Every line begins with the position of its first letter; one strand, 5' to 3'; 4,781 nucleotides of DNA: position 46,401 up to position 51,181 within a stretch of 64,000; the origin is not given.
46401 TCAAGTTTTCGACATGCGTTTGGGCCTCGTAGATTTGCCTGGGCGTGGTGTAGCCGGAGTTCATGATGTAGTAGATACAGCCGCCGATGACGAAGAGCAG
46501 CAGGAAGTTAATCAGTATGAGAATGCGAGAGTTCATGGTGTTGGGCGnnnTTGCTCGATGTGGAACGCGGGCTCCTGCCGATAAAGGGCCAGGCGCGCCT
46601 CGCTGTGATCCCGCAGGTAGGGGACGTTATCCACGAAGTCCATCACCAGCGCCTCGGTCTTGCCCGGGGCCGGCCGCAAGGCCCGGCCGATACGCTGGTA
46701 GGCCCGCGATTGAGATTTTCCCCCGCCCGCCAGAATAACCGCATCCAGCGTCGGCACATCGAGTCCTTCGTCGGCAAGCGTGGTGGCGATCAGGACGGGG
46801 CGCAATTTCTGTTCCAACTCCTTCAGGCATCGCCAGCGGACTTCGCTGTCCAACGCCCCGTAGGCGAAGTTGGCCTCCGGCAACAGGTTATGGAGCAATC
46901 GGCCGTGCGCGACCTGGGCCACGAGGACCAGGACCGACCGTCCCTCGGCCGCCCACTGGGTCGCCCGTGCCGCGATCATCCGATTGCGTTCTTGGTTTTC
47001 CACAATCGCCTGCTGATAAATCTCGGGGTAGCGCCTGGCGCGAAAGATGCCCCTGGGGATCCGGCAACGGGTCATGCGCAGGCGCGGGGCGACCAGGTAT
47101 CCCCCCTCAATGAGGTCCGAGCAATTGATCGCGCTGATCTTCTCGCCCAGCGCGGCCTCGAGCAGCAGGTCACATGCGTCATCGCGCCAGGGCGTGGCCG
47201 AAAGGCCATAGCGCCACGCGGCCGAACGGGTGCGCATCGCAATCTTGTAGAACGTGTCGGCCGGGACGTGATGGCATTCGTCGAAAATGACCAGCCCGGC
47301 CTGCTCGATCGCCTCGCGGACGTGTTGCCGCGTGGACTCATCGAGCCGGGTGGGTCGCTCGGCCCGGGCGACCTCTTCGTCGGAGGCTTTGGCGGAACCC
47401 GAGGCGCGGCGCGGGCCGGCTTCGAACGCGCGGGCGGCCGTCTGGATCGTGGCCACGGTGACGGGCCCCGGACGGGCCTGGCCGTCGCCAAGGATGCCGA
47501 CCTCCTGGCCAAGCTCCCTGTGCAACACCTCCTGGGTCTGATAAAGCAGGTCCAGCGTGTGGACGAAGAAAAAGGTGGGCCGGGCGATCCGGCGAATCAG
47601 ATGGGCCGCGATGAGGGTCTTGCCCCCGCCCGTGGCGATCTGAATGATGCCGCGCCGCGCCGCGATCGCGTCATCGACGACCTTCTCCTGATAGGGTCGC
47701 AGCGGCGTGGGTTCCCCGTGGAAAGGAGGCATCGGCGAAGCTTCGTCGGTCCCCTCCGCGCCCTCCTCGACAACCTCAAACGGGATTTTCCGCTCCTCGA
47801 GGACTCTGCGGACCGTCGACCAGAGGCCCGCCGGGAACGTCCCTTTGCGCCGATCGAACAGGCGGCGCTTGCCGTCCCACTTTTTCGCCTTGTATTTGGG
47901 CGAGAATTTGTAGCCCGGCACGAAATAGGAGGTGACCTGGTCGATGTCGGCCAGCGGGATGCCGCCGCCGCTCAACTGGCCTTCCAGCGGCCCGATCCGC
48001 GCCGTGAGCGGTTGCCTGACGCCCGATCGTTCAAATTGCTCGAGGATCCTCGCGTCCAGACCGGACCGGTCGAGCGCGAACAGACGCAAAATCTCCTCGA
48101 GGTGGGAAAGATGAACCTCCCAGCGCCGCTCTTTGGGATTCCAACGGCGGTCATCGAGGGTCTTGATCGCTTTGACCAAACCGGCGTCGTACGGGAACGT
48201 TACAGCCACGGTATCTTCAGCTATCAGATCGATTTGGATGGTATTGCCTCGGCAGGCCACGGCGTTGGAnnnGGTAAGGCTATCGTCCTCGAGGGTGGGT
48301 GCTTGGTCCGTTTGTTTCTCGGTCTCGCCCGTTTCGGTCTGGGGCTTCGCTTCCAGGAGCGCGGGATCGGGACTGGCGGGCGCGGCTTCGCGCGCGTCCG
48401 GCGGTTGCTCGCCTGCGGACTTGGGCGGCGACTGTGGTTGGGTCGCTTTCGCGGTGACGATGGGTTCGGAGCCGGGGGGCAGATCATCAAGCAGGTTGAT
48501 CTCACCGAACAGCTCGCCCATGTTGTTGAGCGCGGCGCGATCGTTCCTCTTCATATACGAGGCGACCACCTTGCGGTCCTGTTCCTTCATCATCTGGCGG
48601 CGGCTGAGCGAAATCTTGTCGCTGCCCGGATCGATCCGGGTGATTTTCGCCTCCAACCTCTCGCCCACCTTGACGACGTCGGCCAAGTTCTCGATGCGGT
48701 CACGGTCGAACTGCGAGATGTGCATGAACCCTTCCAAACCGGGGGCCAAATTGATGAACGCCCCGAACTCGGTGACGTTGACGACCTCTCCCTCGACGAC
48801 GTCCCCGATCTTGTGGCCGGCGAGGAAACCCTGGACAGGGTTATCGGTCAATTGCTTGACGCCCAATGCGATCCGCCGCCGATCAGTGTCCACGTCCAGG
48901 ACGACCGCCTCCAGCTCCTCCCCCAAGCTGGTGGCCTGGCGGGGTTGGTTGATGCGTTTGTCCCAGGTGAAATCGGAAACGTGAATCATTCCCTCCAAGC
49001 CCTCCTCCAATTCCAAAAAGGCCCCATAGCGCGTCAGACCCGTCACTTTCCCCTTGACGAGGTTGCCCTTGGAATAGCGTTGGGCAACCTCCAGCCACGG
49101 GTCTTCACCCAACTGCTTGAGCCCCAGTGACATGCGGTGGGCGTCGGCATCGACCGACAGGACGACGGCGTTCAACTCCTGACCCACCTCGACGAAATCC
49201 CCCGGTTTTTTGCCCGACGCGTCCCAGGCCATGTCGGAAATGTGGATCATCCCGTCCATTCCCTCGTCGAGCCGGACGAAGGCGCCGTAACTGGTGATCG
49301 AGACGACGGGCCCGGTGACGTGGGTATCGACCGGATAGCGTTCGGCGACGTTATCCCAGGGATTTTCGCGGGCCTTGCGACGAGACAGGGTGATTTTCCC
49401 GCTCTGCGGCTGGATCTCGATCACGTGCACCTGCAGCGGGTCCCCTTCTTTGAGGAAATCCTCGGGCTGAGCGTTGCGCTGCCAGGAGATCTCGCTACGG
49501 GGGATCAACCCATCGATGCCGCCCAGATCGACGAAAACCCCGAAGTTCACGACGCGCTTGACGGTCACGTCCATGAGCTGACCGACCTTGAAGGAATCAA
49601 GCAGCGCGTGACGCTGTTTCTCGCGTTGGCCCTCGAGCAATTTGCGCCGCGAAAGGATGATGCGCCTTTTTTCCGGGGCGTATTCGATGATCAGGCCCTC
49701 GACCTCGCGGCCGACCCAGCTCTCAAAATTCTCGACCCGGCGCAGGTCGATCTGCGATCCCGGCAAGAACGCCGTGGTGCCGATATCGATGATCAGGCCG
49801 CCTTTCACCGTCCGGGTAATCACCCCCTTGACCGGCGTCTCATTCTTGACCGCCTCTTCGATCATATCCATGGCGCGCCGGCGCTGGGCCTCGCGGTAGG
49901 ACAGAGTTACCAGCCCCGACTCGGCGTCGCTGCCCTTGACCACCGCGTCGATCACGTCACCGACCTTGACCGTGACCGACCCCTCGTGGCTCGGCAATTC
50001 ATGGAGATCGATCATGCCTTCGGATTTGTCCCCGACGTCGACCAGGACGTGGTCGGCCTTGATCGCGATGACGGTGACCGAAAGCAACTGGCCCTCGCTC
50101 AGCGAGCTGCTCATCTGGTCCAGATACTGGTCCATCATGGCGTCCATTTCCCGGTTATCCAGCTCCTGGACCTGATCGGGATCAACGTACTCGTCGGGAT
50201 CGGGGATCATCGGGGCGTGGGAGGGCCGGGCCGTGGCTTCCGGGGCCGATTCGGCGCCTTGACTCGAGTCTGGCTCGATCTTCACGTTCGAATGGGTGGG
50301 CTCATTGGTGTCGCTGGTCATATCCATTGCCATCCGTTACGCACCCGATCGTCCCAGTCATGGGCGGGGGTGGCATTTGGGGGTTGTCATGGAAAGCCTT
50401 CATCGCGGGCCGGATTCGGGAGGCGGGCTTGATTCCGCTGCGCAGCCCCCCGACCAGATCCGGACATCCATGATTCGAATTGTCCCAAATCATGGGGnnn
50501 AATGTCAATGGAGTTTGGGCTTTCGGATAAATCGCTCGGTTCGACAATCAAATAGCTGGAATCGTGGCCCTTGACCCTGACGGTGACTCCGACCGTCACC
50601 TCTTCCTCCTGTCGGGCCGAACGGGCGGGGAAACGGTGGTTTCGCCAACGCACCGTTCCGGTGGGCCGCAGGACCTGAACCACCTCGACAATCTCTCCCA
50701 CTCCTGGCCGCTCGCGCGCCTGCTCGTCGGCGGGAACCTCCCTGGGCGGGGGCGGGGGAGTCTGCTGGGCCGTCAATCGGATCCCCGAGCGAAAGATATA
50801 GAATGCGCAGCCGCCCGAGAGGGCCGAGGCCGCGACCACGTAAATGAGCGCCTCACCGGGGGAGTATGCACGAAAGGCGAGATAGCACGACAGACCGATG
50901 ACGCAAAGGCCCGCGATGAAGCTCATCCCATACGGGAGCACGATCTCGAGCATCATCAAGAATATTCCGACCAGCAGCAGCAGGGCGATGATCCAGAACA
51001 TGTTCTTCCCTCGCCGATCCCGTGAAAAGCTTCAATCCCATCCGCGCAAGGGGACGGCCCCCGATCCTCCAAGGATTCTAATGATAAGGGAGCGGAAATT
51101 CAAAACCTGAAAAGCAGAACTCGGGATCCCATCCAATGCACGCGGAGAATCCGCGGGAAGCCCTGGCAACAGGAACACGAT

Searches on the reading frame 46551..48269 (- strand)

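Call 27: search_protein_families(library=pfam, proteins=[window:46551-48269:-], max_evalue=0.001)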
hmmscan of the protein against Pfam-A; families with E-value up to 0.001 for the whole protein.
window:46551-48269:- (573 aa): 5 families
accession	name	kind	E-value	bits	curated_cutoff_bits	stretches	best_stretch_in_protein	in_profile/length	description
PF04851.21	ResIII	-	1.2e-23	84.3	22.5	1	190-360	4-162/164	Type III restriction enzyme, res subunit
PF00271.37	Helicase_C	-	2.2e-11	44.4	23.5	1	441-532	13-108/110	Helicase conserved C-terminal domain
PF00270.35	DEAD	-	1e-07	32.3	26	1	191-361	1-161/167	DEAD/DEAH box helicase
PF21241.2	UvsW_N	-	1.4e-07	32.3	25.3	1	110-158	25-72/81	DNA helicase UvsW, N-terminal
PF07443.18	HARP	-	8.5e-05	22.5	25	1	22-59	2-39/55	HepA-related protein (HARP)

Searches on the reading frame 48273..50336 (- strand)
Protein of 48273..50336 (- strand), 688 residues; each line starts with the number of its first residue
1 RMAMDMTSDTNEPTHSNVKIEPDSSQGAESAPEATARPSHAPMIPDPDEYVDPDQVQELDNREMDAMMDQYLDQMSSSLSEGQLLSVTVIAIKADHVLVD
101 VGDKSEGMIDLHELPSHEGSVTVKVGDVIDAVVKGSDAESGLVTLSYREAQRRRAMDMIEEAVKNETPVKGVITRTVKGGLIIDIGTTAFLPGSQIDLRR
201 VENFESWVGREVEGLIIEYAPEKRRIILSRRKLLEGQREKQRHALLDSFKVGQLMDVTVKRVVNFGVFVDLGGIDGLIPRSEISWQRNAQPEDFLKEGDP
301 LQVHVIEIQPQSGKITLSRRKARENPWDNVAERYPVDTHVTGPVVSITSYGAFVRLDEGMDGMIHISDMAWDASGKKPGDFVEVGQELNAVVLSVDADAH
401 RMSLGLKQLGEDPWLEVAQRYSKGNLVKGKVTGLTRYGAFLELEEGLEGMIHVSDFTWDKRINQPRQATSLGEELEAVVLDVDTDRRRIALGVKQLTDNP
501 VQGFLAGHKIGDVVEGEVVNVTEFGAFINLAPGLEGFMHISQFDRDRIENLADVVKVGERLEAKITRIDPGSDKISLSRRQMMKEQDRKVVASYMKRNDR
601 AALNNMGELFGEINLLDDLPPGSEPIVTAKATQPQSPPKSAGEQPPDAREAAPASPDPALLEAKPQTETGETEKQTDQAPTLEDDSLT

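Call 28: search_protein_families(library=pfam, proteins=[window:48273-50336:-], max_evalue=0.001)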
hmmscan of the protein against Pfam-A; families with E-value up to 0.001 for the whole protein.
window:48273-50336:- (688 aa): 6 families
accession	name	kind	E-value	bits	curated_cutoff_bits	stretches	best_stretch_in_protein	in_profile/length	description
PF00575.29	S1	-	1e-93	308.2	22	6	508-580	2-74/74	S1 RNA binding domain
PF23459.1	S1_RRP5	-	9.6e-20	71.4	27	1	511-578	4-71/72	RRP5 S1 domain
PF21710.3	Spt6_S1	-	5.7e-13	49.4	27.5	0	247-321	12-88/91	Spt6, S1/OB domain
PF17092.11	PCB_OB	-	4.5e-07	31.1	27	0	319-375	12-70/111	Penicillin-binding protein OB-like domain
PF13509.12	S1_2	-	9e-06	26.1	21.8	0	251-284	1-35/61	S1 domain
PF18614.7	RNase_II_C_S1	-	0.0001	22.5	26.6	0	473-521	1-42/59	RNase II-type exonuclease C-terminal S1 domain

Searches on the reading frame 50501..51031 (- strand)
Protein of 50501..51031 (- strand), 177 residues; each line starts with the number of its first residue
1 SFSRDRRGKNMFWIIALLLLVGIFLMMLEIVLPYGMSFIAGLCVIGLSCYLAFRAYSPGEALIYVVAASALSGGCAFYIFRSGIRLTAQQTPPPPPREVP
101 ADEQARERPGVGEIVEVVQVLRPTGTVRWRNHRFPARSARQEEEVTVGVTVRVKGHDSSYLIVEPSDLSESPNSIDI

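Call 28: search_protein_families(library=pfam, proteins=[window:50501-51031:-], max_evalue=0.001)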
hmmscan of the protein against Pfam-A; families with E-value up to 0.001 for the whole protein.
window:50501-51031:- (177 aa): 2 families
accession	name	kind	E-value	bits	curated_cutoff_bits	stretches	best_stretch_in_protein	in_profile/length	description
PF01957.25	NfeD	-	1.7e-07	31.7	29.1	1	111-165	5-57/57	NfeD-like C-terminal, partner-binding domain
PF24961.1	NfeD_membrane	-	4.2e-05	24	26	1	13-80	49-118/119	NfeD integral membrane domain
